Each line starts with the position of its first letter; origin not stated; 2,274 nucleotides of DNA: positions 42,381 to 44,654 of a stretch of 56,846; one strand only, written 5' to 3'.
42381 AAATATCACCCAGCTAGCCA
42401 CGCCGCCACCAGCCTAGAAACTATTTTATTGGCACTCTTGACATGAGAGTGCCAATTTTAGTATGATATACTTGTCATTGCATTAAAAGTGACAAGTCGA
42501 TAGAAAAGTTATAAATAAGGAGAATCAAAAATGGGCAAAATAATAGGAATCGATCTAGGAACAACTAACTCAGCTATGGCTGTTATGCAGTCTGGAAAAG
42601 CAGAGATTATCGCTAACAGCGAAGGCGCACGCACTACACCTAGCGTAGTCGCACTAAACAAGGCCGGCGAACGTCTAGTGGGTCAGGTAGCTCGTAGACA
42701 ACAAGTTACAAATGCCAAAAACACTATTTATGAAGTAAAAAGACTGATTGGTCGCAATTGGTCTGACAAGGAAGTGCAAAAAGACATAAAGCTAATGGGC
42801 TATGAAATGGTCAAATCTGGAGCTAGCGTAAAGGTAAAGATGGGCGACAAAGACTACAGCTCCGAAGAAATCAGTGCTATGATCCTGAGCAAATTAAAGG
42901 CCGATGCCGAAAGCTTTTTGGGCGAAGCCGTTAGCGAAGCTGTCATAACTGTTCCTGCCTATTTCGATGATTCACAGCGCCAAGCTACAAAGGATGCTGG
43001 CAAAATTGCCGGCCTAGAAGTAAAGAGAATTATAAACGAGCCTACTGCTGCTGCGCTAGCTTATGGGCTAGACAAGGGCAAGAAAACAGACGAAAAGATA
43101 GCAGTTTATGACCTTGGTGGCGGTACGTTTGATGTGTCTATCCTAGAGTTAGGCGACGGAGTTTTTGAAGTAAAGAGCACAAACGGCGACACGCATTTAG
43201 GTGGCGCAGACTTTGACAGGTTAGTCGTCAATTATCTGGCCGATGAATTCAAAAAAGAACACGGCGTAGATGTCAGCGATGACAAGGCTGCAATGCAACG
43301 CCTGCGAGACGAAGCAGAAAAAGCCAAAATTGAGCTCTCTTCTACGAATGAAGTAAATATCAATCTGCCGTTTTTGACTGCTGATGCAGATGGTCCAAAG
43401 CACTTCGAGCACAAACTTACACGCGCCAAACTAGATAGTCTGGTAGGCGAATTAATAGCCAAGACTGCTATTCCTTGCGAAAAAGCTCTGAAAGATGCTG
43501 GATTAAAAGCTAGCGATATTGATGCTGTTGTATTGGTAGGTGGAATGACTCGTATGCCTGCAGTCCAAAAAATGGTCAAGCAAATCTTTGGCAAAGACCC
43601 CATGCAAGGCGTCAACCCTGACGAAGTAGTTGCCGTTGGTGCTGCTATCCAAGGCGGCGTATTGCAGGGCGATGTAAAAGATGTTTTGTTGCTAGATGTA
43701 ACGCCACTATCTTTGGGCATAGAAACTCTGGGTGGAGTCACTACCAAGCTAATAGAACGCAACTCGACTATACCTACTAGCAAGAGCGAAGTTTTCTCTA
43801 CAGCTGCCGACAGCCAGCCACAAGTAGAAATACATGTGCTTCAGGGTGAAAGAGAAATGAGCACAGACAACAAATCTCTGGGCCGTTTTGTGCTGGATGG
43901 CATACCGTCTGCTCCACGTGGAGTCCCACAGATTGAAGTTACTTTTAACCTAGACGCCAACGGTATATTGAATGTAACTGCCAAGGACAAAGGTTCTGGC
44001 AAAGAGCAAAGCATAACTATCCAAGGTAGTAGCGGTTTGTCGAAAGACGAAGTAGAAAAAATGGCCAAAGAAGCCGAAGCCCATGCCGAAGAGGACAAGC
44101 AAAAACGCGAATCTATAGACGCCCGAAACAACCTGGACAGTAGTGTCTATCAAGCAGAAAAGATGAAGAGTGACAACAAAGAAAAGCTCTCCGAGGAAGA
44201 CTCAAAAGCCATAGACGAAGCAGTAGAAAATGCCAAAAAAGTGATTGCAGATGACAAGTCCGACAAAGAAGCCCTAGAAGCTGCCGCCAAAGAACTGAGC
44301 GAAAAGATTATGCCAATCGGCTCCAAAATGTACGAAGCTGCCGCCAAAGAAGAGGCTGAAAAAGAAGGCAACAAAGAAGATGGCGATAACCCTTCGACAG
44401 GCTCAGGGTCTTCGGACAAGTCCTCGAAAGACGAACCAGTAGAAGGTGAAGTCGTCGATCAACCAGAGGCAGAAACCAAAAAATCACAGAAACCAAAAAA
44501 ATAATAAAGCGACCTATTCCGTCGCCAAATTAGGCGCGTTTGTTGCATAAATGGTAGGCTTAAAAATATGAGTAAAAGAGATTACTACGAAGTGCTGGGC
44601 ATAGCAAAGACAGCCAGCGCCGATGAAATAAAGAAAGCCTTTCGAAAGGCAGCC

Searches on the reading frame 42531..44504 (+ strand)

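Call 49: search_protein_families(library=pfam, proteins=[window:42531-44504:+], max_evalue=0.001)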
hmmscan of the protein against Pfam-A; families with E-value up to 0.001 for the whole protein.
window:42531-44504:+ (657 aa): 3 families
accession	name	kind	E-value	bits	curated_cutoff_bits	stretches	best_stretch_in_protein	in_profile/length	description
PF00012.26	HSP70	-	4e-262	871.2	20.6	1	4-602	1-599/599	Hsp70 protein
PF06723.19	MreB_Mbl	-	6.6e-13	48.6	27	1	4-372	3-316/327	MreB/Mbl protein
PF02782.22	FGGY_C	-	0.00036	20.8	27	1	326-377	146-196/198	FGGY family of carbohydrate kinases, C-terminal domain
